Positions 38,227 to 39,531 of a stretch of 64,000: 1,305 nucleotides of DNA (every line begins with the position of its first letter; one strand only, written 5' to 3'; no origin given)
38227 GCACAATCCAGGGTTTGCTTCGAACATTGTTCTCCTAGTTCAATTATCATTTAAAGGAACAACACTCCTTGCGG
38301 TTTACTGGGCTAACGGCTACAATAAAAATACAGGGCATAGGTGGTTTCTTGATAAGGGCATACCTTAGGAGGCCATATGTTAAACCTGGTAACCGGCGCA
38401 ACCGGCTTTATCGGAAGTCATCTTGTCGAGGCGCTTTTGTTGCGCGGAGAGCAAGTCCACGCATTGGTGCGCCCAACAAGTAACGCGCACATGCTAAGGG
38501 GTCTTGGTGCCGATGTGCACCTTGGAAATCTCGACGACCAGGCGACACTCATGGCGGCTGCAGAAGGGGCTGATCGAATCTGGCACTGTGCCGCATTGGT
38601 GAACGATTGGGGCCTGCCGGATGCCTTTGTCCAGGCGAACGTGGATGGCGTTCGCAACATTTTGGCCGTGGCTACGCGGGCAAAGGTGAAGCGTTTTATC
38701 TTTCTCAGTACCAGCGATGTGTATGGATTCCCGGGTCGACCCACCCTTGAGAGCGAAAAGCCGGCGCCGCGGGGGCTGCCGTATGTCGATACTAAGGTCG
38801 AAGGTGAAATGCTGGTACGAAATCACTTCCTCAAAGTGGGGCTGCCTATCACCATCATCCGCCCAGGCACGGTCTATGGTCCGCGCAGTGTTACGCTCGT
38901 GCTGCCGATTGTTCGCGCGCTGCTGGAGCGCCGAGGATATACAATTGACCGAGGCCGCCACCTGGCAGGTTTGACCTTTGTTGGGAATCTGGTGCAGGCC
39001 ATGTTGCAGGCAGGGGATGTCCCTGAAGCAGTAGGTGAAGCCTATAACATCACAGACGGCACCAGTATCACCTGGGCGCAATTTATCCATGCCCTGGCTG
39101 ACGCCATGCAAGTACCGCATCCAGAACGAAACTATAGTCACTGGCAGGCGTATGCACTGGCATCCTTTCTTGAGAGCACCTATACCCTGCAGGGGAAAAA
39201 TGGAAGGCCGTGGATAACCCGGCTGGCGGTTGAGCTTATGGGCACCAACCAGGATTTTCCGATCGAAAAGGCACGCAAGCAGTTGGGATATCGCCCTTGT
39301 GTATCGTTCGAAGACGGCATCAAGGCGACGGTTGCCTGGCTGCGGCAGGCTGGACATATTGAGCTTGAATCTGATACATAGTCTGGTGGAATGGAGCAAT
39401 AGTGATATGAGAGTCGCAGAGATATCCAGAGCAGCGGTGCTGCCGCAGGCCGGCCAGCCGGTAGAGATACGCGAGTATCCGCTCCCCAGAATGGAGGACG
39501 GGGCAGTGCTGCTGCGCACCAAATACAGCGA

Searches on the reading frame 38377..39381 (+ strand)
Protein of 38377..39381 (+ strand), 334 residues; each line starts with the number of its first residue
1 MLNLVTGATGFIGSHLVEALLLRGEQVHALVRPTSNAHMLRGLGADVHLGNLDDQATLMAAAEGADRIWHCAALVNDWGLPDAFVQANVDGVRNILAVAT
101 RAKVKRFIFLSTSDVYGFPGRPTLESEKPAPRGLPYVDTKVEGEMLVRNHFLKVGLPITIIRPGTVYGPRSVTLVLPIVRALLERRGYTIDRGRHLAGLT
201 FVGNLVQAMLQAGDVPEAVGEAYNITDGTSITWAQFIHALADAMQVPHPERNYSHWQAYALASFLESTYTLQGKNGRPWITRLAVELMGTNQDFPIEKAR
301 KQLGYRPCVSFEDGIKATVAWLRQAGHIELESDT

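Call 74: search_protein_families(library=pfam, proteins=[window:38377-39381:+], max_evalue=0.01)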
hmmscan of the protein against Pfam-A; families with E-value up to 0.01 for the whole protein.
window:38377-39381:+ (334 aa): 8 families
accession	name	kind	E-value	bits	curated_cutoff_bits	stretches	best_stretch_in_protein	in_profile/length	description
PF01370.27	Epimerase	-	1.5e-37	129.7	20.9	1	4-225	2-239/240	NAD dependent epimerase/dehydratase family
PF16363.11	GDP_Man_Dehyd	-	1.7e-27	97.2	27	1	4-317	1-331/332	GDP-mannose 4,6 dehydratase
PF07993.18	NAD_binding_4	-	9.9e-26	90.9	20.1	2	56-171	80-211/258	Male sterility protein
PF01073.25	3Beta_HSD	-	1.2e-22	80.8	22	1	4-250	1-274/280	3-beta hydroxysteroid dehydrogenase/isomerase family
PF13460.12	NAD_binding_10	-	1.4e-19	71.1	27.2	1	7-167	1-147/184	NAD(P)H-binding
PF04321.23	RmlD_sub_bind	-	2.5e-14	53.5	27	1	4-248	4-235/287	RmlD substrate binding domain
PF05368.20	NmrA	-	8.9e-14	52.2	27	1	4-111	6-106/298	NmrA-like family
PF02719.21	Polysacc_synt_2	-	5.2e-07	29.6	20.2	1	4-112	2-128/293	Polysaccharide biosynthesis protein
